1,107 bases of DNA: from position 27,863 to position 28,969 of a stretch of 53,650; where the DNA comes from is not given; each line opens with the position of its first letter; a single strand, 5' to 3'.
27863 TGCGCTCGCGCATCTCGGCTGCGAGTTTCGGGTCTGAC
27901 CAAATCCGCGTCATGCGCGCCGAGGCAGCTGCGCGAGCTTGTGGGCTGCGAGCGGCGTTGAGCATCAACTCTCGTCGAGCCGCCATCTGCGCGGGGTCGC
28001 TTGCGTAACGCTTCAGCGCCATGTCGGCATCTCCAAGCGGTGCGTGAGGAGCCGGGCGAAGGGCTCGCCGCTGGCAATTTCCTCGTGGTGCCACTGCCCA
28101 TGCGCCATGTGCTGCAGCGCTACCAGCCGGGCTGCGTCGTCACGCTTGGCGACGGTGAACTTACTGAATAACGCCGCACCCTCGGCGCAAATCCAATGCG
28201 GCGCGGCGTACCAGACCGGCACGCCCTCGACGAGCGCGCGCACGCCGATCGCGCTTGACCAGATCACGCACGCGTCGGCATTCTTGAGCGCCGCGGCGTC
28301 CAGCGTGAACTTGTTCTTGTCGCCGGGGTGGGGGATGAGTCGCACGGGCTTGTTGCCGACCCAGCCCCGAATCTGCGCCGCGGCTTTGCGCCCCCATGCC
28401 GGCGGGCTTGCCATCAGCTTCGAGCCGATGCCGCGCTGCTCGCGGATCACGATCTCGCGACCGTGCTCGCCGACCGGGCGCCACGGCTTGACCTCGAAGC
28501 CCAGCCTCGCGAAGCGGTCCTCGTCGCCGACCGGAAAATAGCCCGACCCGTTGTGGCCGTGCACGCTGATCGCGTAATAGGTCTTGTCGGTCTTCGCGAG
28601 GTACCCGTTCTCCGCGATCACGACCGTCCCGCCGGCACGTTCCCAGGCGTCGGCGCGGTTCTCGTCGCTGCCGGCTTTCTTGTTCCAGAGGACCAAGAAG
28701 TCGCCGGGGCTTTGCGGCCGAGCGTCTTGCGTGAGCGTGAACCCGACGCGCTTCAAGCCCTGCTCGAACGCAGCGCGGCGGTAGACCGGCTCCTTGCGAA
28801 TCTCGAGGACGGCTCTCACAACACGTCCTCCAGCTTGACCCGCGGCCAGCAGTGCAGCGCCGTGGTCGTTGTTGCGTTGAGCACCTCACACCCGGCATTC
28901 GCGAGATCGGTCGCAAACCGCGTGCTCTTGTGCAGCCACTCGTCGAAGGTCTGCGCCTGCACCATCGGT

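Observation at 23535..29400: Ten-gene, translationally coupled glycosyl-/methyl-transferase cassette with no sugar-activation or export genes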

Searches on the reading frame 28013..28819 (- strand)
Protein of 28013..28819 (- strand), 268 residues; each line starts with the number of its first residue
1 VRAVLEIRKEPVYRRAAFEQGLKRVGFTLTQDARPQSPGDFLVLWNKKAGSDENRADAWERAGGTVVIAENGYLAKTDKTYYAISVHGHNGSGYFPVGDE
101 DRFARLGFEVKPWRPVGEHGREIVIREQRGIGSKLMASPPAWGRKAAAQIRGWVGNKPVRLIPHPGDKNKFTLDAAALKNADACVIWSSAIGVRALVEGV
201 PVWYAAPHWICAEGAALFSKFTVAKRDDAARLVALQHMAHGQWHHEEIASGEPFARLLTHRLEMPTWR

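Call 3: search_protein_families(library=pfam, proteins=[window:28013-28819:-], max_evalue=0.1)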
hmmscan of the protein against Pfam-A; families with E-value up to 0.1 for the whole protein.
window:28013-28819:- (268 aa): 0 families

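Call 8: search_protein_families(library=phrogs, proteins=[window:28013-28819:-], max_evalue=0.01)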
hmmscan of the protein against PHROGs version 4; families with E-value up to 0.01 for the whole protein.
window:28013-28819:- (268 aa): 0 families

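Call 9: search_protein_families(library=ncbifam, proteins=[window:28013-28819:-], max_evalue=0.1)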
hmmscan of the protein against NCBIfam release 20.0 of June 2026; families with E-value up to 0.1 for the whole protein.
window:28013-28819:- (268 aa): 0 families

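Call 10: search_solved_structures(query=window:28013-28819:-, max_evalue=10)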
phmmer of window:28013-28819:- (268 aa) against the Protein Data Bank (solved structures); distinct sequences matched with E-value up to 10: 2.
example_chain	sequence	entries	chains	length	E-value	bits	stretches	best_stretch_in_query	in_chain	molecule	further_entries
4glr_I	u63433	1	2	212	0.53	12.7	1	33-98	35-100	anti-ptau light chain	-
3hl0_A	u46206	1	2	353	0.95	11.9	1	187-260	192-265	Maleylacetate reductase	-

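Call 14: search_dna_similar(query=window:28013-28819:-, collection=phages, mode=protein, max_evalue=0.001, max_rows=30)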
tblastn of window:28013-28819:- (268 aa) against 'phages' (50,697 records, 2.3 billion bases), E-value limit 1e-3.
Records with a match: 15; places in all: 15; records where one place covers at least 80% of the query: 15.
Best place of each record, by identity: <60% 15.
By first word of the organism name: Caulobacter 13; Bertelyvirus 2.
By host as written in the record: Caulobacter vibrioides CB15 13; Caulobacter crescentus 2.
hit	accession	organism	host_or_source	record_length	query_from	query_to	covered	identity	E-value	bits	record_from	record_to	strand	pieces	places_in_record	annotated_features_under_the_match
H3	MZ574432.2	Caulobacter phage BL47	Caulobacter vibrioides CB15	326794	2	266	99%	37.7%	1e-37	145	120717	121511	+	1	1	hypothetical protein (x2)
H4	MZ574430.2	Caulobacter phage C2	Caulobacter vibrioides CB15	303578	2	266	99%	37.7%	2e-37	145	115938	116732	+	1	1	hypothetical protein (x2)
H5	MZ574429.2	Caulobacter phage C1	Caulobacter vibrioides CB15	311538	2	266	99%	37.7%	2e-37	145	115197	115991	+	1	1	hypothetical protein (x2)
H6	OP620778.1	Bertelyvirus sp.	Caulobacter vibrioides CB15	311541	2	266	99%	37.7%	2e-37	145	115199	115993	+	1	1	hypothetical protein (x2)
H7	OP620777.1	Bertelyvirus sp.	Caulobacter vibrioides CB15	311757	2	266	99%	37.7%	2e-37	145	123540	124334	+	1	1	hypothetical protein (x2)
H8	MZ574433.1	Caulobacter phage RB23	Caulobacter vibrioides CB15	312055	2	266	99%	37.7%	2e-37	145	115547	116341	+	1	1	hypothetical protein (x2)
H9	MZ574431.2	Caulobacter phage J4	Caulobacter vibrioides CB15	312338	2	266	99%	37.7%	2e-37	145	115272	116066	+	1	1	hypothetical protein (x2)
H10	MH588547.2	Caulobacter phage CcrSC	Caulobacter vibrioides CB15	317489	2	265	99%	35.6%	9e-38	146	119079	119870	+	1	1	hypothetical protein (x2)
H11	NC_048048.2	Caulobacter phage CcrSC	Caulobacter vibrioides CB15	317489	2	265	99%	35.6%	9e-38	146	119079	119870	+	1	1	hypothetical protein | alpha-2;3-sialyltransferase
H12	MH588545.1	Caulobacter phage CcrPW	Caulobacter vibrioides CB15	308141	13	258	92%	36.4%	3e-31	127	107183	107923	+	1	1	hypothetical protein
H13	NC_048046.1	Caulobacter phage CcrPW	Caulobacter vibrioides CB15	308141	13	258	92%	36.4%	3e-31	127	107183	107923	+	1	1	hypothetical protein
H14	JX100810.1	Caulobacter phage CcrColossus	Caulobacter crescentus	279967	13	258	92%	36.4%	6e-31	126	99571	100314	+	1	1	hypothetical protein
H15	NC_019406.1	Caulobacter phage CcrColossus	Caulobacter crescentus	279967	13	258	92%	36.4%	6e-31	126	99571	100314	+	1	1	hypothetical protein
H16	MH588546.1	Caulobacter phage CcrBL9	Caulobacter vibrioides CB15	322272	2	265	99%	33.5%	1e-35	140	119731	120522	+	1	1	hypothetical protein (x2)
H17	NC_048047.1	Caulobacter phage CcrBL9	Caulobacter vibrioides CB15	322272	2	265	99%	33.5%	1e-35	140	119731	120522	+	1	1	hypothetical protein | alpha-2;3-sialyltransferase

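Call 22: find_homologous_proteins(query=window:28013-28819:-, max_evalue=0.001)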
Query window:28013-28819:- (268 aa): 578 proteins with E <= 0.001 among 1436 candidates; the best 120 are listed.
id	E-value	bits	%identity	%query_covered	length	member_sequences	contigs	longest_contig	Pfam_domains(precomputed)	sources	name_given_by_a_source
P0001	1.2e-181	620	100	100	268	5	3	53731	-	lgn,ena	-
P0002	3.1e-131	455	74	98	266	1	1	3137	-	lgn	-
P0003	5.0e-129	448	72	100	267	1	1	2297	-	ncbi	-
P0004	1.0e-126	440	72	100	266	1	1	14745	-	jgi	jgi:hypothetical protein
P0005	7.5e-122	424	70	98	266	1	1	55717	-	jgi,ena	-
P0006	7.9e-114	398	66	100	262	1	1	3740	-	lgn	-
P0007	2.3e-110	386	67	100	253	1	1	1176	-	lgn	-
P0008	5.9e-110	385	67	98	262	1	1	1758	-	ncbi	-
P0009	1.4e-109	384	66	100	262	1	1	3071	-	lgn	-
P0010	6.7e-105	368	63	100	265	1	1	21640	-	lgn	-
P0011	5.6e-104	365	63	97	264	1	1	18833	-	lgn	-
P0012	2.0e-103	364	64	96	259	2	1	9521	-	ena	-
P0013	1.5e-100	354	61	100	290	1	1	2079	-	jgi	jgi:hypothetical protein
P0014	3.8e-100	353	60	98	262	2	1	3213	-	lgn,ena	-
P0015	9.2e-100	352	61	100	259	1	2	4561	-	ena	-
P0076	1.4e-82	295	54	97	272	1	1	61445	-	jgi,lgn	jgi:hypothetical protein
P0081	2.9e-82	294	55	97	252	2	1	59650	-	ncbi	-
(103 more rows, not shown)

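Call 24: find_encoding_contigs(protein=P0081, flank=10000, max_places=2)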
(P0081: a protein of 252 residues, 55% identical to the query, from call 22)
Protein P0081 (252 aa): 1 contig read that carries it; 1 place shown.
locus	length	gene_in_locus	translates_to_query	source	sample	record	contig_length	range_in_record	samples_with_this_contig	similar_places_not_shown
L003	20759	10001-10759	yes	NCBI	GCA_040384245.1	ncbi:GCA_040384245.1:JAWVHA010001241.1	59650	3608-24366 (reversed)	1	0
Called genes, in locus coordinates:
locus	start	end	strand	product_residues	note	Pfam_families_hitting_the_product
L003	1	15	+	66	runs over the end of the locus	-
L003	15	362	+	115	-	-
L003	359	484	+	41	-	-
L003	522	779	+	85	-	PF10926:DUF2800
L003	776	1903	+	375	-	PF10926:DUF2800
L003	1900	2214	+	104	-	-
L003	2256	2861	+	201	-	PF10991:Enc34_ssDNA-bd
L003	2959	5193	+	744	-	PF00476:DNA_pol_A (faint)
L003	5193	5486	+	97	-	PF13384:HTH_23 (weak)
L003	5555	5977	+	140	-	-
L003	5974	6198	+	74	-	-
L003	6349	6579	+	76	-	-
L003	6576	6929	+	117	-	-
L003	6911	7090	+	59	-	-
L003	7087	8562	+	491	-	PF00176:SNF2-rel_dom (faint)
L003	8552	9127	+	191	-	-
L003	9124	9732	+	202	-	PF01973:MptE-like (faint)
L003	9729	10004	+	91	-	-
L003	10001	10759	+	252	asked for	-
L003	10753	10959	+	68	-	-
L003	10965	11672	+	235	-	-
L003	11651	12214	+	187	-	PF13489:Methyltransf_23 (weak), PF13847:Methyltransf_31 (weak), PF13649:Methyltransf_25 (weak)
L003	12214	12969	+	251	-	PF01075:Glyco_transf_9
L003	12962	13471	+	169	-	PF13578:Methyltransf_24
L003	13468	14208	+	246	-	-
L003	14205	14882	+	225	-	PF05050:Methyltransf_21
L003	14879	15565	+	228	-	PF05711:TylF, PF13578:Methyltransf_24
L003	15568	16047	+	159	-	PF13392:HNH_3 (weak)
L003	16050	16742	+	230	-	-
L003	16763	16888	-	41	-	-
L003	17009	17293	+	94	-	-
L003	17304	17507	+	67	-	-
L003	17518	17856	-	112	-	-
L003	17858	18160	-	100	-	-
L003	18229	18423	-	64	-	PF28077:THIVI_2564 (weak)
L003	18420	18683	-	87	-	-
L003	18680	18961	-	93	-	-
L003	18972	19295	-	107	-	-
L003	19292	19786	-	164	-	PF05838:Glyco_hydro_108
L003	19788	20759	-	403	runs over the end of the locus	PF09362:DUF1996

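Call 26: search_solved_structures(query=A1, max_evalue=10)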
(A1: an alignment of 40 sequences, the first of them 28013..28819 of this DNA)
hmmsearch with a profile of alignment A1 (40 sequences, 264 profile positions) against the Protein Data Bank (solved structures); distinct sequences matched with E-value up to 10: 1.
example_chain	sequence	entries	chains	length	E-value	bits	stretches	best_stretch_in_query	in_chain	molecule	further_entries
3hl0_A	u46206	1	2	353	0.6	12.8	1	132-211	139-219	Maleylacetate reductase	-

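Call 31: find_encoding_contigs(protein=P0001, flank=2000, max_places=3)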
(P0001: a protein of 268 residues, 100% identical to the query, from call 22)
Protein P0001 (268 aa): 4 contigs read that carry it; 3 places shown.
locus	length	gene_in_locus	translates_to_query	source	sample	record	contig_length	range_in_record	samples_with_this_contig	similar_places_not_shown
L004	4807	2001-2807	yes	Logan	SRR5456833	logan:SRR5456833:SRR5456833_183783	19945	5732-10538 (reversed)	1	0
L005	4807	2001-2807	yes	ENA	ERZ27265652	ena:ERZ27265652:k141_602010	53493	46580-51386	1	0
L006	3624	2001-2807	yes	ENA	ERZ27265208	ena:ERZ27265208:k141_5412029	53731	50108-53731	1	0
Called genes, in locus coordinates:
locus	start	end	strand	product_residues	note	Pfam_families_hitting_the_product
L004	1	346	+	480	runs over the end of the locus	PF00176:SNF2-rel_dom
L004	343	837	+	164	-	-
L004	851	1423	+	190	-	PF13392:HNH_3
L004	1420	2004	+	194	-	-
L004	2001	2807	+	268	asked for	-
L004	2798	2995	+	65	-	-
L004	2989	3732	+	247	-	-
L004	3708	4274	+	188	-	PF13489:Methyltransf_23 (weak), PF08242:Methyltransf_12 (faint), PF13649:Methyltransf_25 (weak)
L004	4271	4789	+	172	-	PF13489:Methyltransf_23, PF13649:Methyltransf_25 (faint), PF08242:Methyltransf_12, PF08241:Methyltransf_11 (weak)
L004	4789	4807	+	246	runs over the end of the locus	-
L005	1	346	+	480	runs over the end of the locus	PF00176:SNF2-rel_dom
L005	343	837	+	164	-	-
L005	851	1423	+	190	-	PF13392:HNH_3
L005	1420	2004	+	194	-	-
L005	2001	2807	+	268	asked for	-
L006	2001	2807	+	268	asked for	-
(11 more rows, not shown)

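Call 32: find_encoding_contigs(protein=P0076, flank=10000, max_places=1)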
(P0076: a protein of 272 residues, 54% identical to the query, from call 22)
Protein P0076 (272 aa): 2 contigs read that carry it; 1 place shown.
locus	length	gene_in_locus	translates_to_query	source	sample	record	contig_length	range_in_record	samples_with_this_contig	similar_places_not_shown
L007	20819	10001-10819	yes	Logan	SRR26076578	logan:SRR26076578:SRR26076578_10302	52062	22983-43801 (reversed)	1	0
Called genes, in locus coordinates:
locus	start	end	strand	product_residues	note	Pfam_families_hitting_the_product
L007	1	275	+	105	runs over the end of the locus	PF14359:DUF4406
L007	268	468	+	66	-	-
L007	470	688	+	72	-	-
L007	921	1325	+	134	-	-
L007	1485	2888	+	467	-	PF10926:DUF2800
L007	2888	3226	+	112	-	PF24729:Acb2_Tad1_hairpin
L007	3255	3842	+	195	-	PF10991:Enc34_ssDNA-bd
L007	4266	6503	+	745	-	-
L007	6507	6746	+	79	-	-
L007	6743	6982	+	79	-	-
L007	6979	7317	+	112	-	PF13384:HTH_23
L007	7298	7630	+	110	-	PF13392:HNH_3 (weak)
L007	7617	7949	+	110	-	-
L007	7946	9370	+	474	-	PF00176:SNF2-rel_dom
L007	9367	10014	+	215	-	PF01973:MptE-like (faint)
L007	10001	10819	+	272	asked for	-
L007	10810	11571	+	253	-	-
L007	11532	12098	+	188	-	PF05175:MTS (weak), PF13489:Methyltransf_23, PF07021:MetW (weak), PF13847:Methyltransf_31, PF08241:Methyltransf_11 (weak), PF08242:Methyltransf_12, PF13649:Methyltransf_25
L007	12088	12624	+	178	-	PF13489:Methyltransf_23 (weak)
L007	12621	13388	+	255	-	-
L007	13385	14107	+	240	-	-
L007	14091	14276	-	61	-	-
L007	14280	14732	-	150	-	PF10721:DUF2514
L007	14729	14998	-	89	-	-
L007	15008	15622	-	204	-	-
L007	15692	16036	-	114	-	-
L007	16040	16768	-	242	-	-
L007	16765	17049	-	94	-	-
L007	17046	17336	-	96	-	-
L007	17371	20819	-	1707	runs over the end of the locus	PF18857:LPD38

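Call 33: predict_structure(alignment_id=A1)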
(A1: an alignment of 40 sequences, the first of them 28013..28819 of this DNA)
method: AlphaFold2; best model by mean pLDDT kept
length: 268 residues; sequences in the alignment: 40
mean_pLDDT: 93.7   pTM: 0.90
mean pLDDT of the five models: 93.7, 92.7, 92.4, 92.4, 92.3
residues with pLDDT >= 90: 229; 70-90: 35; 50-70: 3; < 50: 1
segments of 3 or more residues with pLDDT < 50: none
pLDDT, mean of each block of 10 residues (from residue 1): 93 95 98 92 95 96 95 92 92 89 96 84 95 93 97 94 92 96 96 98 96 97 92 96 97 96 73
secondary structure, 60 per line:
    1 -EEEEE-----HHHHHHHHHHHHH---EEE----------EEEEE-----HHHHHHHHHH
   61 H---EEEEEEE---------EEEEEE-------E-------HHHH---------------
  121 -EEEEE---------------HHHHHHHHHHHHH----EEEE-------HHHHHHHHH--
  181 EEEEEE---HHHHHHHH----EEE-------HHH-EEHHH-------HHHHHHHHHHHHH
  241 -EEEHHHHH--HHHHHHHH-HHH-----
elements in order: E2-6 H12-24 E28-30 E41-45 H51-61 E65-71 E81-86 H102-105 E122-126 H142-154 E159-162 H170-178 E181-186 H190-197 E202-204 H228-240 E242-244 H245-249 H252-259

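Call 37: fold_search(model_id=the predicted structure, library=pdb)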
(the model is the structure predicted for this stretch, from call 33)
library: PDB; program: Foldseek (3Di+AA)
matches with E <= 10: 1311; with E <= 0.001: 28
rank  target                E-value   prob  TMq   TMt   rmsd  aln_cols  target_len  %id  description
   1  6mgd_A                5.6e-06  1.00  0.54  0.50   7.7       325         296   12  Thermosulfurimonas dismutans KpsC, beta Kdo 2,7 transferase (released 2019-03-27)
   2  6mgd_B                8.6e-06  1.00  0.55  0.51   9.0       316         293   14  Thermosulfurimonas dismutans KpsC, beta Kdo 2,7 transferase (released 2019-03-27)
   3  9yfz_B                1.1e-05  1.00  0.41  0.33   9.9       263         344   11  KrkA D193C ternary complex (released 2026-01-28)
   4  8fux_B                1.5e-05  1.00  0.48  0.42   8.3       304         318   13  KpsC D160C ternary complex (released 2023-03-08)
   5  9yfx_B                1.8e-05  1.00  0.43  0.34   9.0       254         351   12  KrKA retaining Kdo transferase CMP complex (released 2026-01-28)
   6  8csb_B                2.2e-05  1.00  0.50  0.36   7.9       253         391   13  WbbB D232N in complex with CMP-beta-Kdo (released 2022-11-09)
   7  9yfx_C                2.4e-05  1.00  0.44  0.36   9.0       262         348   12  KrKA retaining Kdo transferase CMP complex (released 2026-01-28)
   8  9yfy_A                2.9e-05  1.00  0.41  0.33   9.9       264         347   11  KrkA D193C Kdo adduct (released 2026-01-28)
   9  8csc_B                3.5e-05  1.00  0.50  0.37   6.4       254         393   12  WbbB D232N-Kdo adduct (released 2022-11-09)
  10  8csd_B                4.0e-05  1.00  0.49  0.36   7.1       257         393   12  WbbB D232C Kdo adduct (released 2022-11-09)
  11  9yfy_B                4.5e-05  1.00  0.37  0.30   9.4       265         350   11  KrkA D193C Kdo adduct (released 2026-01-28)
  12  9yfx_A                5.1e-05  1.00  0.39  0.31   9.0       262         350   11  KrKA retaining Kdo transferase CMP complex (released 2026-01-28)
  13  8csf_A                5.5e-05  1.00  0.48  0.34   7.4       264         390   12  WbbB D232C-Kdo adduct + alpha-Rha(1,3)GlcNAc ternary complex (released 2022-11-09)
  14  5fa1_A                5.5e-05  1.00  0.48  0.35   7.6       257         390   11  The structure of the beta-3-deoxy-D-manno-oct-2-ulosonic acid transferase domain of WbbB (released 2016-05-18)
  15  8csd_A                6.2e-05  1.00  0.50  0.36   7.5       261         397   14  WbbB D232C Kdo adduct (released 2022-11-09)
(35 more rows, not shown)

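Call 64: find_related_loci(query=A1, collection=genome_contigs, flank=10000)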
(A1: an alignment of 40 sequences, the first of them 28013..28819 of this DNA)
Query A1 (268 aa) in genome_contigs; peptide patterns used: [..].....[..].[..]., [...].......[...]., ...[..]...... (x = any residue, [..] = any of these).
30 stretches matched a pattern; 8 encode a relative of the query (tblastn E <= 1e-3); 8 distinct loci.
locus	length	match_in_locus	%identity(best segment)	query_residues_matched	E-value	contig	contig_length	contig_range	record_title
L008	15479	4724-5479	51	2-268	2e-77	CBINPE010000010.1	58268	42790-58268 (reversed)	MAG TPA_asm: uncultured Burkholderiales bacterium isolate SRR16817063_concoct_70 genome assembly, contig: ERZ27393303.13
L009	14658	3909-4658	48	2-257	5e-68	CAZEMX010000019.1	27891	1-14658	MAG TPA_asm: uncultured Nitrososphaerota archaeon isolate binchicken_co265_268 genome assembly, contig: NODE_2806_length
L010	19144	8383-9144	45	1-254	6e-61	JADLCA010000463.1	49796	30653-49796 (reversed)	MAG: Candidatus Hydrogenedentota bacterium isolate SJ204 c_000001170362, whole genome shotgun sequence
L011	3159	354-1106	45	8-258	4e-61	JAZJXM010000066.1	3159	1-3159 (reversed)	MAG: Pseudomonadota bacterium isolate ADI_H1L2_2_122_18_3-bin017 ADIH1L22_B017_0_000000000066, whole genome shotgun sequ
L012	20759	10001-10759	46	3-255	3e-60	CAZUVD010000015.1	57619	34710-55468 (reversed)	MAG TPA_asm: uncultured Coxiellaceae bacterium isolate SRP286056_co2_302 genome assembly, contig: NODE_562_length_57619_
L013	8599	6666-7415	43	1-259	3e-51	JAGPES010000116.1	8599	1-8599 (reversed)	MAG: Pseudomonadales bacterium isolate Gw_SlDig_bin_13 Gw_SlDig_16905_length_8599_cov_5.186733, whole genome shotgun seq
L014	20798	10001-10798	37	3-260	4e-36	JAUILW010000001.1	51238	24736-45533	MAG: Gammaproteobacteria bacterium isolate Co_bin.60 NODE_4687_length_51238_cov_6.835593, whole genome shotgun sequence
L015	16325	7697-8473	41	7-258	5e-48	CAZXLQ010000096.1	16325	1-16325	MAG TPA_asm: uncultured Clostridia bacterium isolate SRP329715_co1_264 genome assembly, contig: NODE_5338_length_16325_c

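Call 65: find_related_loci(query=A1, collection=viral_contigs, flank=10000)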
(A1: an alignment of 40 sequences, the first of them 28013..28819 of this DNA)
Query A1 (268 aa) in viral_contigs; peptide patterns used: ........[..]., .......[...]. (x = any residue, [..] = any of these).
63 stretches matched a pattern; 58 encode a relative of the query (tblastn E <= 1e-3); 58 distinct loci.
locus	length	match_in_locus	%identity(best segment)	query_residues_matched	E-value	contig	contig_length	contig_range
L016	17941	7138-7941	88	1-268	4e-159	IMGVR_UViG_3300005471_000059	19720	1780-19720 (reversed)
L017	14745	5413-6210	72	1-267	4e-129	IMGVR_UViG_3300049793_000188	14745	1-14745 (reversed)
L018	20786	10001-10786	70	1-263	1e-123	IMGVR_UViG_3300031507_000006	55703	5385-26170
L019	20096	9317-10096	58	1-263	3e-95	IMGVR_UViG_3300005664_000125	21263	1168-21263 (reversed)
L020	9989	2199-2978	58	1-263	3e-95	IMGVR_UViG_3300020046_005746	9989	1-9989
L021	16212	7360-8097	59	3-267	3e-92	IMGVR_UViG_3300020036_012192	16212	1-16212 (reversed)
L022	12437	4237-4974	59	3-267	5e-92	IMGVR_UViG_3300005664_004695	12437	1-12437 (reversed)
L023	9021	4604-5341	59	3-267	9e-92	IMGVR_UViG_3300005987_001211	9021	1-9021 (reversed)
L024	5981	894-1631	59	3-267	1e-91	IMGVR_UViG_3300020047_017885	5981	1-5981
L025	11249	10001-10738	58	3-267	7e-91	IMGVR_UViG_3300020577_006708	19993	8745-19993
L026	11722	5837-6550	58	3-257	8e-90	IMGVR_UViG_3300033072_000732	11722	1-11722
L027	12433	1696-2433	59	3-267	5e-92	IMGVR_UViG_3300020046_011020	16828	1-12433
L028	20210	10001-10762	55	3-267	5e-87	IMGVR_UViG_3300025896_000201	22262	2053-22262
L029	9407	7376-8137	55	3-267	7e-87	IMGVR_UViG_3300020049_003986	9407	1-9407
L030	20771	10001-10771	55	1-261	6e-87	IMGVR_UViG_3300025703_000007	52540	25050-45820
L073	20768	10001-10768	33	5-254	1e-33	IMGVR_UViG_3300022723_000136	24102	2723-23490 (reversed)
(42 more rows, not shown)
